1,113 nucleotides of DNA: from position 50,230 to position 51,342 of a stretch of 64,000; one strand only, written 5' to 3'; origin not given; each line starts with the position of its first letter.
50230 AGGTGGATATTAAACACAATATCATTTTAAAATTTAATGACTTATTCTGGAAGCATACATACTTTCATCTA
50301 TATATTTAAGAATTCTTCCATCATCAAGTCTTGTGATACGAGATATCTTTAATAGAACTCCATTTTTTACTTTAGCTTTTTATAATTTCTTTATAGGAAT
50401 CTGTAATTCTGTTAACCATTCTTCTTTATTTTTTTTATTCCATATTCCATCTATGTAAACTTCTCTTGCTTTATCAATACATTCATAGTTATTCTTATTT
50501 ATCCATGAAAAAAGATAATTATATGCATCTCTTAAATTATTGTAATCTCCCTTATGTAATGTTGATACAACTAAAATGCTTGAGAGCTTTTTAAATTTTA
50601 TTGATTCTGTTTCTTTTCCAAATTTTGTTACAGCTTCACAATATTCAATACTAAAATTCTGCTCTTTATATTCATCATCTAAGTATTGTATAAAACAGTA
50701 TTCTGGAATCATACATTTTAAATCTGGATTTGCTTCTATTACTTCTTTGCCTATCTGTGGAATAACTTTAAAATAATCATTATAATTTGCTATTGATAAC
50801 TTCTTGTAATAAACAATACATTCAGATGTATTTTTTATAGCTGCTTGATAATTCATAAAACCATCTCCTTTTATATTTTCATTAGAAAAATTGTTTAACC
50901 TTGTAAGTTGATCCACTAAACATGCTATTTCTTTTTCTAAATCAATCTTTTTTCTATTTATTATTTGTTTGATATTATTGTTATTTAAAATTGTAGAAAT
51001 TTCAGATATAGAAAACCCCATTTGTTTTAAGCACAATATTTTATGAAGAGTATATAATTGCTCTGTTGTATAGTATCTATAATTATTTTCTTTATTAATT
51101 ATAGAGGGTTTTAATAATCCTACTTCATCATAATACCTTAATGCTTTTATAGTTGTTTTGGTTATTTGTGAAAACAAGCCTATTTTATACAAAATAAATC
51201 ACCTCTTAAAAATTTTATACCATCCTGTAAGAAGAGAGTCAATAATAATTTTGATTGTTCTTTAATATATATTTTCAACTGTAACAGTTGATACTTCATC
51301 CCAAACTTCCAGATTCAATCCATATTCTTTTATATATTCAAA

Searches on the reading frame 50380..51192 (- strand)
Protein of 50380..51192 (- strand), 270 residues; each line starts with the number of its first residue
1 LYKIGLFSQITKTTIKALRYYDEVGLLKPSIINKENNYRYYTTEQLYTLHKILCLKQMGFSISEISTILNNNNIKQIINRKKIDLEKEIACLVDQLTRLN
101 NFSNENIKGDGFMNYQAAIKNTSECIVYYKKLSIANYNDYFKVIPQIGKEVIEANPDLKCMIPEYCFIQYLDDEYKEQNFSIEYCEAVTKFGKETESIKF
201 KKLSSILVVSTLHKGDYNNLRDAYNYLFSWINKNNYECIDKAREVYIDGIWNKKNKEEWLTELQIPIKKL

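Call 8: search_protein_families(library=ncbifam, proteins=[window:50380-51192:-], max_evalue=0.01)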
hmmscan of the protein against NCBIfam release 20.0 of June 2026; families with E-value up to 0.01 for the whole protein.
window:50380-51192:- (270 aa): 10 families
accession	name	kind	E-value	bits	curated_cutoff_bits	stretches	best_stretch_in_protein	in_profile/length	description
NF053782.1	ChlnTransRegdde3219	equivalog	1e-21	77.7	450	1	2-265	7-273/278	choline utilization transcriptional activator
TIGR02044.1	CueR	equivalog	2.5e-12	47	147.4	1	4-92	3-94/127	Cu(I)-responsive transcriptional regulator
NF007069.0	PRK09514.1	equivalog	9.9e-11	41.8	143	1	1-71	1-70/141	Zn(2+)-responsive transcriptional regulator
TIGR02043.1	ZntR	equivalog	1.3e-10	41.5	167.95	1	1-71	1-70/131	Zn(2+)-responsive transcriptional regulator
NF007590.0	PRK10227.1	equivalog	2.6e-09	37.2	244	1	8-87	7-87/135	Cu(I)-responsive transcriptional regulator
TIGR02051.1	MerR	equivalog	7e-08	32.8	150.85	1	4-93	2-96/124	mercury resistance transcriptional regulator MerR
TIGR02047.1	CadR-PbrR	equivalog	1.1e-07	31.9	151.45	1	3-72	2-70/127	Cd(II)/Pb(II)-responsive transcriptional regulator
NF047375.1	HeatShock_HspR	equivalog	2.8e-07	30.4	105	1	1-88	3-89/92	heat shock protein transcriptional repressor HspR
NF041849.1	trans_regNmlR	equivalog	8.7e-05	22.6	175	1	8-100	7-106/117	stress response transcriptional regulator NmlR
TIGR01950.1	SoxR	equivalog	0.0053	16.5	116.9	1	5-71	5-69/142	redox-sensitive transcriptional activator SoxR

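Call 9: search_protein_families(library=pfam, proteins=[window:50380-51192:-], max_evalue=0.01)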
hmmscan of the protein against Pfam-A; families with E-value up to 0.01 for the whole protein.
window:50380-51192:- (270 aa): 6 families
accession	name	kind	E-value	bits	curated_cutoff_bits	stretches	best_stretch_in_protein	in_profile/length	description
PF13411.12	MerR_1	-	3.2e-17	62.8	21.6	1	2-71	1-68/69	MerR HTH family regulatory protein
PF06445.20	GyrI-like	-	1.1e-12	49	26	1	140-268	27-155/155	GyrI-like small molecule binding domain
PF00376.29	MerR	-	2.5e-09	37.3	28.2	1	3-41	1-38/38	MerR family regulatory protein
PF09278.17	MerR-DNA-bind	-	0.00017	22.5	25.4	1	48-100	3-63/65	MerR, DNA binding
PF21381.2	MCLN_ECD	-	0.0033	17.7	27.1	1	83-185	34-135/194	Mucolipin, extracytosolic domain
PF09943.14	DUF2175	-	0.0069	17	25.1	0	43-97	45-97/98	Uncharacterized protein conserved in archaea (DUF2175)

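Call 10: search_protein_families(library=padloc, proteins=[window:50380-51192:-], max_evalue=0.01)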
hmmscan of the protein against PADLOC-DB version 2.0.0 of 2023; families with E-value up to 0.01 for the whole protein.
window:50380-51192:- (270 aa): 1 family
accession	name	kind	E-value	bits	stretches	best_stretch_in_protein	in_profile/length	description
PDLC04133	mad1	-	5.6e-05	21.4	1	4-50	8-51/60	mads_1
